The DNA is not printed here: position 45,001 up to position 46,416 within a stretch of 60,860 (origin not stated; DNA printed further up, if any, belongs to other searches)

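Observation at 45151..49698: Single 1515-aa ORF with four complete tubulin-tyrosine-ligase-like ATP-grasp modules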

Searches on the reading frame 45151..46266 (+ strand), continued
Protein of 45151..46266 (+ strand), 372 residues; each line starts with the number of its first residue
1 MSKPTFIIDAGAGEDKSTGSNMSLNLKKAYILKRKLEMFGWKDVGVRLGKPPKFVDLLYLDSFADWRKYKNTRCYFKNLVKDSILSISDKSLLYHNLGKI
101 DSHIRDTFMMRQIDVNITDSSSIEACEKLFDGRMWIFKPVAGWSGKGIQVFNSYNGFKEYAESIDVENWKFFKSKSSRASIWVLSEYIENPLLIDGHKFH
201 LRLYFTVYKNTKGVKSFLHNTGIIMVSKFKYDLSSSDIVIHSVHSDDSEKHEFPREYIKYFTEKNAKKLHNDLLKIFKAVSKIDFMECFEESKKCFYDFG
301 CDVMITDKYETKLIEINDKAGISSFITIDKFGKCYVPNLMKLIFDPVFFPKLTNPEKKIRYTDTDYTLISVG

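Call 52: search_protein_families(library=pfam, proteins=[L002:1898-4408:-, L002:4588-5139:+, L002:9060-10802:+, L002:10974-11663:+, L002:11906-16651:+], max_evalue=0.01)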
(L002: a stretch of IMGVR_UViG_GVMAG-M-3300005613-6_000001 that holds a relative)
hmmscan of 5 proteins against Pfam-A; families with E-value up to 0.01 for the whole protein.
L002:1898-4408:- (837 aa): 0 families

L002:4588-5139:+ (184 aa): 0 families

L002:9060-10802:+ (581 aa): 7 families
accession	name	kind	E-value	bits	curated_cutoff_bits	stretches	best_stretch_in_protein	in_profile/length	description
PF00583.31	Acetyltransf_1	-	1.7e-09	38.4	20.7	1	484-562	38-116/116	Acetyltransferase (GNAT) family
PF13302.13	Acetyltransf_3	-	1.2e-08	36.1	25.4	1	416-563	2-138/138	Acetyltransferase (GNAT) domain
PF13508.13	Acetyltransf_7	-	5.8e-05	23.8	27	1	488-563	12-83/84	Acetyltransferase (GNAT) domain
PF13420.13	Acetyltransf_4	-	0.00059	20.3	24.3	1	486-564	56-136/155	Acetyltransferase (GNAT) domain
PF01555.25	N6_N4_Mtase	-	0.0035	17.8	26.7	1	284-401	2-85/221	DNA methylase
PF07669.17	Eco57I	-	0.0039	17.7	25.3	0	278-349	70-137/171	Eco57I restriction-modification methylase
PF08445.16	FR47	-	0.0064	16.9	22.1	0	510-565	22-80/86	FR47-like protein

L002:10974-11663:+ (230 aa): 3 families
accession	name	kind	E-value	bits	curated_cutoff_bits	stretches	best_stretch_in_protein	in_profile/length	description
PF13302.13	Acetyltransf_3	-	1.4e-09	39.2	25.4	1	58-210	4-138/138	Acetyltransferase (GNAT) domain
PF00583.31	Acetyltransf_1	-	0.00014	22.5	20.7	1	98-190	24-111/116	Acetyltransferase (GNAT) family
PF13508.13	Acetyltransf_7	-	0.0015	19.3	27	1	118-210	13-83/84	Acetyltransferase (GNAT) domain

L002:11906-16651:+ (1582 aa): 11 families
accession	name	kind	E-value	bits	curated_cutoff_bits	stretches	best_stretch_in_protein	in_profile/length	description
PF02867.20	Ribonuc_red_lgC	-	2.4e-196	653.9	23.9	2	1220-1505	235-523/523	Ribonucleotide reductase, barrel domain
PF00317.26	Ribonuc_red_lgN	-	6.2e-22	77.9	28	1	139-209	2-76/77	Ribonucleotide reductase, all-alpha domain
PF14890.11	Intein_splicing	-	6.5e-15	55.7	35.8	1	249-637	37-155/155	Intein splicing domain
PF00462.30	Glutaredoxin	-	9.1e-15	55.1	22.9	1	1145-1212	1-59/60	Glutaredoxin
PF03477.21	ATP-cone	-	1.5e-08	35.5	25.8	1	1-86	1-87/88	ATP cone domain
PF14528.11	LAGLIDADG_3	-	2.9e-08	34.3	22.5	1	480-518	2-43/82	LAGLIDADG-like domain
PF13403.11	Hint_2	-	3e-07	31.4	28.4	1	215-254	2-41/147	Hint domain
PF01079.26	Hint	-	0.001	19.2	29.7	0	212-293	10-97/213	Hint module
PF05204.19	Hom_end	-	0.0014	19.2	21.1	0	483-548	16-86/110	Homing endonuclease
PF07591.16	PT-HINT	-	0.006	17.3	27.7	0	878-921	31-78/137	Pretoxin HINT domain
PF04908.21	SH3BGR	-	0.0095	16.5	21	0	1161-1220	25-84/99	SH3-binding, glutamic acid-rich protein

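Call 54: find_encoding_contigs(protein=P0011, flank=8000, max_places=2)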
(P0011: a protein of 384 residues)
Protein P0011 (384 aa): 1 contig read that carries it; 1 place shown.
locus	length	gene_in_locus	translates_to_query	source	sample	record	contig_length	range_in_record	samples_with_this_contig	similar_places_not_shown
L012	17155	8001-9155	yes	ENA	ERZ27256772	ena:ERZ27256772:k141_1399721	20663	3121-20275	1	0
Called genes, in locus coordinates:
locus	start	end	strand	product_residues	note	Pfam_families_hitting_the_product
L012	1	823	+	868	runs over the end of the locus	PF00535:Glycos_transf_2 (weak)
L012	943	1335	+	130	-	PF00462:Glutaredoxin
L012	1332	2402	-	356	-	PF01391:Collagen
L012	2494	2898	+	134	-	-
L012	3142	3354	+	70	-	-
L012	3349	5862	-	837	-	-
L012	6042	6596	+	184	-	-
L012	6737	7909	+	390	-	PF03133:TTL, PF14397:ATPgrasp_ST (faint), PF14398:ATPgrasp_YheCD (faint)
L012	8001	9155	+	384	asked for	PF03133:TTL, PF14397:ATPgrasp_ST (faint), PF14398:ATPgrasp_YheCD (faint)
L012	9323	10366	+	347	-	PF03133:TTL, PF14398:ATPgrasp_YheCD (faint)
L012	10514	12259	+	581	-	PF13302:Acetyltransf_3, PF00583:Acetyltransf_1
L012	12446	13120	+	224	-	PF13302:Acetyltransf_3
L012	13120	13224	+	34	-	-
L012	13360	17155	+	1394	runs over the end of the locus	?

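Call 55: find_encoding_contigs(protein=P0029, flank=8000, max_places=2)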
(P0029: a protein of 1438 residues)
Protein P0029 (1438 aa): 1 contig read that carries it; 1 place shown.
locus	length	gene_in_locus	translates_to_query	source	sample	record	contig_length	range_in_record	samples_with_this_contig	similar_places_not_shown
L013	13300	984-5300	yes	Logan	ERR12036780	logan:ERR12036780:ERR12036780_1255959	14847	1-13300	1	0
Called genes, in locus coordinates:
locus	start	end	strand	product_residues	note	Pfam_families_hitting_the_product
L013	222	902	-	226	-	-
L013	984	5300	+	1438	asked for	PF03133:TTL, PF14397:ATPgrasp_ST (faint), PF03133:TTL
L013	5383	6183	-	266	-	PF00293:NUDIX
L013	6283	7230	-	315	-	-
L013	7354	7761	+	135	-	-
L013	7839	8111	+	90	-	-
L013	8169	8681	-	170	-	-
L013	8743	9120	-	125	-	-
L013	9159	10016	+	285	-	PF01734:Patatin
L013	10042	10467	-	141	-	PF19080:DUF5772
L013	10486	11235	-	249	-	-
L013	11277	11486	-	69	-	-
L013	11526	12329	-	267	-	PF02037:SAP (weak), PF13532:2OG-FeII_Oxy_2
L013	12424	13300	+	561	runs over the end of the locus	-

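Call 58: find_encoding_contigs(protein=P0151, flank=8000, max_places=2)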
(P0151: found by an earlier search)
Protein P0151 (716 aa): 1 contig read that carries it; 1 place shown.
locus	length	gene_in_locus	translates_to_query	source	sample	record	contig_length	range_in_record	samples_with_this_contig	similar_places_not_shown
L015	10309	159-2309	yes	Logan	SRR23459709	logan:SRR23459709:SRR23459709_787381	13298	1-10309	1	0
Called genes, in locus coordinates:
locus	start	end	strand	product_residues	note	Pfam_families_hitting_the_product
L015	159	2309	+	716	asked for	PF03133:TTL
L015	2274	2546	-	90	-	-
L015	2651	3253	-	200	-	-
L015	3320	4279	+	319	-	PF01753:zf-MYND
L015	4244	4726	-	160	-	PF12861:zf-ANAPC11, PF12678:zf-rbx1, PF13639:zf-RING_2, PF23555:zf-RING_Vps41 (weak), PF00097:zf-C3HC4, PF17123:zf-RING_11 (weak)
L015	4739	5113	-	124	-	-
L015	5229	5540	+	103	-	-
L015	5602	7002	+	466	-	PF13450:NAD_binding_8, PF01593:Amino_oxidase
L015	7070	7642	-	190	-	-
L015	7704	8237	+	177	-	-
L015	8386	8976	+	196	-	-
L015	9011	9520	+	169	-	-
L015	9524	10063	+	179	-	-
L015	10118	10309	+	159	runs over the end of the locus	-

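Call 59: find_encoding_contigs(protein=P0013, flank=8000, max_places=2)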
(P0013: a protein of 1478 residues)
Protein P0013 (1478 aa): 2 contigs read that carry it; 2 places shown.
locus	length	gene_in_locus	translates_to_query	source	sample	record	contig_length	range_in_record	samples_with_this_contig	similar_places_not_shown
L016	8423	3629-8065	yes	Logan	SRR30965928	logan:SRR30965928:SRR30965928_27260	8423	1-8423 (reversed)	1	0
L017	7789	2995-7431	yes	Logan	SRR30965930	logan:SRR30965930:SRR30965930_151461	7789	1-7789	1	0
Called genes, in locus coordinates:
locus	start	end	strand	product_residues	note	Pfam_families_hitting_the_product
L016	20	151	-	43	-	-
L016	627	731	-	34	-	-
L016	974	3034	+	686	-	-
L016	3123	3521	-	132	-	-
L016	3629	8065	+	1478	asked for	PF01728:FtsJ, PF14397:ATPgrasp_ST (faint), PF03133:TTL, PF14398:ATPgrasp_YheCD (faint), PF03133:TTL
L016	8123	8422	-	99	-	?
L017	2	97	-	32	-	?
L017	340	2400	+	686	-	-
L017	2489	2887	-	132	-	-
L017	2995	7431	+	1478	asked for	PF01728:FtsJ, PF14397:ATPgrasp_ST (faint), PF03133:TTL, PF14398:ATPgrasp_YheCD (faint), PF03133:TTL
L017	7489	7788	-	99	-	?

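Call 60: search_protein_families(library=pfam, proteins=[P0005, P0007, P0009, P0013, P0022, P0039, P0045], max_evalue=0.001)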
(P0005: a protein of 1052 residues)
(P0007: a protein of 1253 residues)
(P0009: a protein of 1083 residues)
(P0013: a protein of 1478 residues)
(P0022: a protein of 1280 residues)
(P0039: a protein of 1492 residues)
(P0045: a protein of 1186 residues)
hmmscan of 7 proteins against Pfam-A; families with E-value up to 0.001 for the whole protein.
P0005 (1052 aa): 2 families
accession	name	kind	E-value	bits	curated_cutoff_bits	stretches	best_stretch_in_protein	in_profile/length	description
PF03133.20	TTL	-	2.9e-43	148.6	20.1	3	425-662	15-258/292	Tubulin-tyrosine ligase family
PF14397.11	ATPgrasp_ST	-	2.8e-05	23.9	31.4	0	638-667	231-260/278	Sugar-transfer associated ATP-grasp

P0007 (1253 aa): 3 families
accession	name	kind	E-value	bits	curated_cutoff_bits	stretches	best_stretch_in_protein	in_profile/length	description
PF03133.20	TTL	-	5.4e-32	111.6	20.1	3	554-799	25-281/292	Tubulin-tyrosine ligase family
PF14397.11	ATPgrasp_ST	-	1e-07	31.9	31.4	0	752-788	231-267/278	Sugar-transfer associated ATP-grasp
PF02655.19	ATP-grasp_3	-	7.2e-07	29.9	23.2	0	998-1032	30-64/160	ATP-grasp domain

P0009 (1083 aa): 7 families
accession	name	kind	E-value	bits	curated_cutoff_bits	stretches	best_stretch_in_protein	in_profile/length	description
PF03133.20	TTL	-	9.6e-39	133.8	20.1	3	257-487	20-257/292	Tubulin-tyrosine ligase family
PF13302.13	Acetyltransf_3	-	2.4e-17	64.4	25.4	1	918-1057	1-138/138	Acetyltransferase (GNAT) domain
PF14398.11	ATPgrasp_YheCD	-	1.1e-11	44.9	26.8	0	784-862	158-230/255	YheC/D like ATP-grasp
PF00583.31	Acetyltransf_1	-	1.2e-10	42.1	20.7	1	953-1056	17-116/116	Acetyltransferase (GNAT) family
PF14397.11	ATPgrasp_ST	-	4e-10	39.8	31.4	0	821-865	218-262/278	Sugar-transfer associated ATP-grasp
PF13420.13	Acetyltransf_4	-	5.7e-06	26.9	24.3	1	921-1060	1-138/155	Acetyltransferase (GNAT) domain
PF13673.13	Acetyltransf_10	-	0.00071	20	23.6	0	952-1060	13-111/128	Acetyltransferase (GNAT) domain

P0013 (1478 aa): 5 families
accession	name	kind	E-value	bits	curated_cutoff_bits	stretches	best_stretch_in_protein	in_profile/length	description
PF03133.20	TTL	-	4.2e-50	171.1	20.1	5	1260-1452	43-256/292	Tubulin-tyrosine ligase family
PF14398.11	ATPgrasp_YheCD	-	7.3e-16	58.6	26.8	1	1078-1147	163-231/255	YheC/D like ATP-grasp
PF14397.11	ATPgrasp_ST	-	1.6e-10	41.1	31.4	0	1118-1146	231-259/278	Sugar-transfer associated ATP-grasp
PF01728.25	FtsJ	-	2.8e-09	37.6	24.1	1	236-330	88-179/181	FtsJ-like methyltransferase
PF08443.16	RimK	-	0.00014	22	21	0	1431-1461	144-173/188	RimK-like ATP-grasp domain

P0022 (1280 aa): 0 families

P0039 (1492 aa): 6 families
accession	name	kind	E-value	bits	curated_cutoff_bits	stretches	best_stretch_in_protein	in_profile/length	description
PF03133.20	TTL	-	1.7e-43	149.3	20.1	2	915-1127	49-277/292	Tubulin-tyrosine ligase family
PF14398.11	ATPgrasp_YheCD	-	2e-11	44.1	26.8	1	1062-1116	181-235/255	YheC/D like ATP-grasp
PF00271.37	Helicase_C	-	6.1e-11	43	23.5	1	233-349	12-110/110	Helicase conserved C-terminal domain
PF00270.35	DEAD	-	3.9e-08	33.7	26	1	48-181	18-158/167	DEAD/DEAH box helicase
PF07478.18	Dala_Dala_lig_C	-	4.8e-07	29.9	24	0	1426-1449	157-180/204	D-ala D-ala ligase C-terminus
PF14397.11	ATPgrasp_ST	-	4e-06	26.7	31.4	0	1077-1113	225-261/278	Sugar-transfer associated ATP-grasp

P0045 (1186 aa): 7 families
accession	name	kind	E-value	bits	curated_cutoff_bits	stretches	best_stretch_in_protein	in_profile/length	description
PF03133.20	TTL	-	4e-39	135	20.1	3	624-828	38-257/292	Tubulin-tyrosine ligase family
PF13302.13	Acetyltransf_3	-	8.3e-14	52.9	25.4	1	390-524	2-138/138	Acetyltransferase (GNAT) domain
PF14398.11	ATPgrasp_YheCD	-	5.5e-12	45.9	26.8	1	763-830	161-227/255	YheC/D like ATP-grasp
PF00583.31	Acetyltransf_1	-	2.7e-08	34.5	20.7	1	438-523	30-116/116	Acetyltransferase (GNAT) family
PF14397.11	ATPgrasp_ST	-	4.6e-06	26.5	31.4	0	801-833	227-259/278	Sugar-transfer associated ATP-grasp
PF01555.25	N6_N4_Mtase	-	2.3e-05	24.9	26.7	1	271-353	2-61/221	DNA methylase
PF13673.13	Acetyltransf_10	-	0.00068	20.1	23.6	0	428-528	19-112/128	Acetyltransferase (GNAT) domain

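Call 61: search_protein_families(library=pfam, proteins=[P0064, P0098, P0046, P0065, P0059, P0088, P0095], max_evalue=0.001)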
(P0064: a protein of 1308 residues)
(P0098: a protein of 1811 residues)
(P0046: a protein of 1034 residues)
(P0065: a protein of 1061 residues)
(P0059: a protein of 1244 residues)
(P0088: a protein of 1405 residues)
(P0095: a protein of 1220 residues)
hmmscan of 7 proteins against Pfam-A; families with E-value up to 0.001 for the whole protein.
P0064 (1308 aa): 10 families
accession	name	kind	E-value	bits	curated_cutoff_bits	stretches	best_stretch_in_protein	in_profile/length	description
PF03133.20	TTL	-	1.6e-39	136.3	20.1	2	1074-1279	66-271/292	Tubulin-tyrosine ligase family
PF00583.31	Acetyltransf_1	-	8e-13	49.1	20.7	1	468-567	20-116/116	Acetyltransferase (GNAT) family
PF14398.11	ATPgrasp_YheCD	-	9.1e-12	45.2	26.8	0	879-926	185-233/255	YheC/D like ATP-grasp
PF13302.13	Acetyltransf_3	-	2e-11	45.2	25.4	1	439-567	17-137/138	Acetyltransferase (GNAT) domain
PF14397.11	ATPgrasp_ST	-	7.7e-08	32.3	31.4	0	895-924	231-260/278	Sugar-transfer associated ATP-grasp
PF13673.13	Acetyltransf_10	-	4.3e-06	27.2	23.6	1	458-572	7-112/128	Acetyltransferase (GNAT) domain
PF02655.19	ATP-grasp_3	-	6.1e-06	26.8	23.2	0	1047-1108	1-58/160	ATP-grasp domain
PF13508.13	Acetyltransf_7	-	1.9e-05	25.4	27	1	483-567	5-82/84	Acetyltransferase (GNAT) domain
PF07669.17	Eco57I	-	0.00039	21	25.3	1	243-346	49-153/171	Eco57I restriction-modification methylase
PF02786.22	CPSase_L_D2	-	0.00055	19.9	19.8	0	1085-1135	42-96/211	Carbamoyl-phosphate synthase L chain, ATP binding domain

P0098 (1811 aa): 5 families
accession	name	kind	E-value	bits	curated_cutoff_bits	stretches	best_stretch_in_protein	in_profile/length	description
PF03133.20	TTL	-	1.3e-32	113.6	20.1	3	1562-1785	32-256/292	Tubulin-tyrosine ligase family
PF01728.25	FtsJ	-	9.4e-22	78.2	24.1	1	776-953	24-179/181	FtsJ-like methyltransferase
PF13302.13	Acetyltransf_3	-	6.1e-14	53.3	25.4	1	14-157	5-138/138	Acetyltransferase (GNAT) domain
PF14398.11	ATPgrasp_YheCD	-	4.6e-06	26.5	26.8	0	1712-1789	152-228/255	YheC/D like ATP-grasp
PF00583.31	Acetyltransf_1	-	1.1e-05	26.1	20.7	1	52-156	25-116/116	Acetyltransferase (GNAT) family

P0046 (1034 aa): 3 families
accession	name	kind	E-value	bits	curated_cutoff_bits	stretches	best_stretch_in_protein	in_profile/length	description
PF03133.20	TTL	-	7.8e-47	160.3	20.1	2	346-549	67-281/292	Tubulin-tyrosine ligase family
PF14397.11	ATPgrasp_ST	-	1.9e-06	27.8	31.4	0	492-531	221-260/278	Sugar-transfer associated ATP-grasp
PF14398.11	ATPgrasp_YheCD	-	3.1e-06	27.1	26.8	0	449-549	158-250/255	YheC/D like ATP-grasp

P0065 (1061 aa): 4 families
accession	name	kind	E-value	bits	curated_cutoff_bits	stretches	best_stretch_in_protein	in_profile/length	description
PF03133.20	TTL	-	7.9e-42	143.9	20.1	2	728-952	57-276/292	Tubulin-tyrosine ligase family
PF14398.11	ATPgrasp_YheCD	-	2.2e-19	70.1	26.8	2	519-587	177-245/255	YheC/D like ATP-grasp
PF14397.11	ATPgrasp_ST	-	2.6e-08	33.8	31.4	0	911-939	232-260/278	Sugar-transfer associated ATP-grasp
PF07478.18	Dala_Dala_lig_C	-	6.5e-06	26.2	24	0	549-573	155-179/204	D-ala D-ala ligase C-terminus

P0059 (1244 aa): 3 families
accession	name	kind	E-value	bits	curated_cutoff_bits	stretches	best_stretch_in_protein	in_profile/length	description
PF03133.20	TTL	-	5e-51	174.1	20.1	3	939-1135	55-269/292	Tubulin-tyrosine ligase family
PF14398.11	ATPgrasp_YheCD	-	3.2e-11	43.4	26.8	2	654-708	179-230/255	YheC/D like ATP-grasp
PF14397.11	ATPgrasp_ST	-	2.5e-07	30.6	31.4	0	1100-1129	231-260/278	Sugar-transfer associated ATP-grasp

P0088 (1405 aa): 3 families
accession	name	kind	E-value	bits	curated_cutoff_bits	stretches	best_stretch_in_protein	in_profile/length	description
PF03133.20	TTL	-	3.9e-38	131.8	20.1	4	611-739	38-164/292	Tubulin-tyrosine ligase family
PF14398.11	ATPgrasp_YheCD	-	4.5e-05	23.3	26.8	0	323-373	179-229/255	YheC/D like ATP-grasp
PF08443.16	RimK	-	0.00065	19.8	21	0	131-203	3-73/188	RimK-like ATP-grasp domain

P0095 (1220 aa): 4 families
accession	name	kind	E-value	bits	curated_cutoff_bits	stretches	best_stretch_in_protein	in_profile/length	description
PF19244.4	Poly_A_pol_cat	-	7.6e-44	149.5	30.2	1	35-164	1-131/131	Poly(A) polymerase catalytic subunit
PF03133.20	TTL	-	2.8e-31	109.3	20.1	4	1132-1190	223-281/292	Tubulin-tyrosine ligase family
PF14398.11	ATPgrasp_YheCD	-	3.4e-14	53.2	26.8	1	768-821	178-230/255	YheC/D like ATP-grasp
PF14397.11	ATPgrasp_ST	-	2.9e-06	27.1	31.4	0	794-825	232-263/278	Sugar-transfer associated ATP-grasp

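Call 64: search_protein_families(library=pfam, alignment_id=A4, max_evalue=0.0001)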
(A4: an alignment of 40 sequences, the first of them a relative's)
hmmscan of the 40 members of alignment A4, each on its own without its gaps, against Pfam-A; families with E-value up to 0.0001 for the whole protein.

A. member 1, P0005 (1052 aa): 2 families
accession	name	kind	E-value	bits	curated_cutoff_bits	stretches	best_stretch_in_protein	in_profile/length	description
PF03133.20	TTL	-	2.9e-43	148.6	20.1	3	425-662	15-258/292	Tubulin-tyrosine ligase family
PF14397.11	ATPgrasp_ST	-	2.8e-05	23.9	31.4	0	638-667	231-260/278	Sugar-transfer associated ATP-grasp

B. families by the number of members that match (of 40 scanned): 16 families
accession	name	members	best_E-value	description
PF03133.20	TTL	39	8e-61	Tubulin-tyrosine ligase family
PF14397.11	ATPgrasp_ST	26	4.2e-15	Sugar-transfer associated ATP-grasp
PF14398.11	ATPgrasp_YheCD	20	6.8e-32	YheC/D like ATP-grasp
PF13302.13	Acetyltransf_3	12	2.4e-17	Acetyltransferase (GNAT) domain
PF00583.31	Acetyltransf_1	9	8e-13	Acetyltransferase (GNAT) family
PF02655.19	ATP-grasp_3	5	3.1e-07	ATP-grasp domain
PF07478.18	Dala_Dala_lig_C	4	3.2e-10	D-ala D-ala ligase C-terminus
PF01728.25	FtsJ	2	9.4e-22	FtsJ-like methyltransferase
PF13673.13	Acetyltransf_10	2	4.3e-06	Acetyltransferase (GNAT) domain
PF13508.13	Acetyltransf_7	2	1.1e-05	Acetyltransferase (GNAT) domain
PF19244.4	Poly_A_pol_cat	1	7.6e-44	Poly(A) polymerase catalytic subunit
PF03159.24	XRN_N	1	5e-30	XRN 5'-3' exonuclease N-terminus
PF00271.37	Helicase_C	1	6.1e-11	Helicase conserved C-terminal domain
PF00270.35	DEAD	1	3.9e-08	DEAD/DEAH box helicase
PF13420.13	Acetyltransf_4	1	5.7e-06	Acetyltransferase (GNAT) domain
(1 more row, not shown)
